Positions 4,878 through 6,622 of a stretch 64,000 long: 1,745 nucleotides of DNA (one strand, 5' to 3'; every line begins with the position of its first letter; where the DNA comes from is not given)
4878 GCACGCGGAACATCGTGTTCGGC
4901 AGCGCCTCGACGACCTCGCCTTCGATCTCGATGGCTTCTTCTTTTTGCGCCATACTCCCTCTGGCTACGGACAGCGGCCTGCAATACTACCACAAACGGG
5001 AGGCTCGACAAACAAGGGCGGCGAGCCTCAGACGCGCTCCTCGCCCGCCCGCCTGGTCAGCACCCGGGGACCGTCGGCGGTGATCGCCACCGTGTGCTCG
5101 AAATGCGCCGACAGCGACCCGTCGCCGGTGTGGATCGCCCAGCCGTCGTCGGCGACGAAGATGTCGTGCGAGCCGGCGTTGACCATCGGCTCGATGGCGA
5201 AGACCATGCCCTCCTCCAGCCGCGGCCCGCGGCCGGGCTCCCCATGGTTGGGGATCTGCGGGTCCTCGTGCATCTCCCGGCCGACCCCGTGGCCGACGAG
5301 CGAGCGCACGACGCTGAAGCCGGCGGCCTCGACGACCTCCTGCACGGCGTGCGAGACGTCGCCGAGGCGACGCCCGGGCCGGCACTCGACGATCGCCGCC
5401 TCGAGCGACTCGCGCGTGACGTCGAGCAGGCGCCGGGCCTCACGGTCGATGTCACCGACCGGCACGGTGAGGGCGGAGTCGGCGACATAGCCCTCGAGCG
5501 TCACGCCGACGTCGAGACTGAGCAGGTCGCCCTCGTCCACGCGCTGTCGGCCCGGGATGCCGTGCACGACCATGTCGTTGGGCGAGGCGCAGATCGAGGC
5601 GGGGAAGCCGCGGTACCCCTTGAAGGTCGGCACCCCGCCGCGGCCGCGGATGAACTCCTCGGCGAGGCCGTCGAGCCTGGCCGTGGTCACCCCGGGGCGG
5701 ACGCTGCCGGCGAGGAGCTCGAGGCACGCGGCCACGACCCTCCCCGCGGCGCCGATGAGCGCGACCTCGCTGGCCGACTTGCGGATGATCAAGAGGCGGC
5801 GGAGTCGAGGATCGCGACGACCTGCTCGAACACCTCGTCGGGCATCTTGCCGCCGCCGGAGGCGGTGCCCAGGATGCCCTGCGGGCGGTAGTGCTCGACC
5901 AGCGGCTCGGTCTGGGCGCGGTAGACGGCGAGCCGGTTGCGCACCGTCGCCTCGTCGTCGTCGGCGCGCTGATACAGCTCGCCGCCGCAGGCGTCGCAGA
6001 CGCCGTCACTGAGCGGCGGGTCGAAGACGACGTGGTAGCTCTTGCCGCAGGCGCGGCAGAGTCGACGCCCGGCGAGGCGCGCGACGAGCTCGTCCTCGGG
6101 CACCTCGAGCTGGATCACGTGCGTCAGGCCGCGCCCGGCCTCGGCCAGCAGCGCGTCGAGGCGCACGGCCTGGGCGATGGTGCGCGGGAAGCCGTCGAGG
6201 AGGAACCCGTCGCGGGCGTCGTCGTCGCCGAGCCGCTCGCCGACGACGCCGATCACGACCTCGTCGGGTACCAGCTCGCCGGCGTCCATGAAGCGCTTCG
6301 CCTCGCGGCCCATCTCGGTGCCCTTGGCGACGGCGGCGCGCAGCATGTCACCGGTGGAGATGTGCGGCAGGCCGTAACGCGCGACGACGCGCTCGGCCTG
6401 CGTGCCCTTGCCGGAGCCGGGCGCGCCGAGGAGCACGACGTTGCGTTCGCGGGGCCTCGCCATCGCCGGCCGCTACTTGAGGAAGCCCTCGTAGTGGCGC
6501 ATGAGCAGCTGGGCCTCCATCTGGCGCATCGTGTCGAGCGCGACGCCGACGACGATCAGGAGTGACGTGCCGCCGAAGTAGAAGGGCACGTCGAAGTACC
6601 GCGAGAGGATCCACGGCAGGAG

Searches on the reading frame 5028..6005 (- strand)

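Call 73: search_protein_families(library=ncbifam, proteins=[window:5028-6005:-], max_evalue=1e-10)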
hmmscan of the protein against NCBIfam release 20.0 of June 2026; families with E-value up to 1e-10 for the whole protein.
window:5028-6005:- (325 aa): 8 families
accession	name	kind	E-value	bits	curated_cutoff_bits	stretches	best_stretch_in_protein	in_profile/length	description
TIGR00500.1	met_pdase_I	equivalog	5.9e-88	294.5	171.35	1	76-318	4-246/247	type I methionyl aminopeptidase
NF009533.0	PRK12897.1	equivalog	8.1e-64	215.4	488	1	73-318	2-247/248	type I methionyl aminopeptidase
NF008970.0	PRK12318.1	equivalog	4.9e-52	177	267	1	68-318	36-288/291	methionyl aminopeptidase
NF005583.0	PRK07281.1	equivalog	1.1e-51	175.8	445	1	170-324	130-284/286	methionyl aminopeptidase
TIGR00501.1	met_pdase_II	equivalog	1.2e-30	107.1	222.65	1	87-279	11-195/295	type II methionyl aminopeptidase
NF040821.1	dipep_PepQ_Arch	equivalog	4.8e-16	58.7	630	1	136-275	178-314/346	Xaa-Pro dipeptidase PepQ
NF007310.0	PRK09795.1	equivalog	5.6e-15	55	393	1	76-276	128-325/361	aminopeptidase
NF008131.0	PRK10879.1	equivalog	1.9e-12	46.7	465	1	74-225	172-319/438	Xaa-Pro aminopeptidase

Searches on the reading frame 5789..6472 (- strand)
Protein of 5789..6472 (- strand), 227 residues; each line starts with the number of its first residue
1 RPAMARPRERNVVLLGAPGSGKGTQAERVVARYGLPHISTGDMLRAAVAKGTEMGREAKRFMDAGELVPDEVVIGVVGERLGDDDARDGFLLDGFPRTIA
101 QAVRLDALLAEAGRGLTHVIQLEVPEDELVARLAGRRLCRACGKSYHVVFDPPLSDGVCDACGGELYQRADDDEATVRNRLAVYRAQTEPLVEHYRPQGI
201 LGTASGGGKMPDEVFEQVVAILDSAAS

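Call 73: search_protein_families(library=ncbifam, proteins=[window:5789-6472:-], max_evalue=1e-10)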
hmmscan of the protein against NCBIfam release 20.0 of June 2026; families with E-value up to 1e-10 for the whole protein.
window:5789-6472:- (227 aa): 21 families
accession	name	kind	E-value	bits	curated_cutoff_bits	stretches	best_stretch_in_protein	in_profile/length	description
NF001380.0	PRK00279.1-2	equivalog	8.8e-92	306.4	251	1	11-224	2-214/216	adenylate kinase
TIGR01351.1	adk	subfamily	1.2e-74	250.5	168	1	11-222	1-211/212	adenylate kinase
NF001379.0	PRK00279.1-1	equivalog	5.4e-71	238.4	268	1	12-197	3-184/216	adenylate kinase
NF001381.0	PRK00279.1-3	equivalog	7.1e-69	231.3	187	1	11-224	2-187/188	adenylate kinase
NF011103.0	PRK14530.1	equivalog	2.9e-66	223.1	294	1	9-225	3-214/215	adenylate kinase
NF001382.0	PRK00279.1-4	equivalog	4.6e-66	222.4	334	1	11-222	2-208/212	adenylate kinase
NF001386.0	PRK00279.2-4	equivalog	1.7e-57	194.6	256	1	12-222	5-215/220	adenylate kinase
NF011101.0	PRK14528.1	equivalog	7.2e-57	192.1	195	1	10-138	2-130/187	adenylate kinase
NF002700.0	PRK02496.1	equivalog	1.2e-56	191.3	262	1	11-136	3-128/184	adenylate kinase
NF010381.0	PRK13808.1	equivalog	1.3e-56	192.4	426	1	12-136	3-127/335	adenylate kinase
NF011100.0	PRK14527.1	equivalog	5.7e-56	189.2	154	1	8-222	5-190/191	adenylate kinase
NF001387.0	PRK00279.2-5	equivalog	1.8e-55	188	373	1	11-224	2-212/224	adenylate kinase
NF011099.0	PRK14526.1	equivalog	1.3e-49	168.7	223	1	12-221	3-206/211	adenylate kinase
NF011104.0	PRK14531.1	equivalog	1.4e-49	168.3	160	1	11-136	4-128/183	adenylate kinase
NF011105.0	PRK14532.1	equivalog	1.8e-49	167.8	162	1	11-136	2-127/189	adenylate kinase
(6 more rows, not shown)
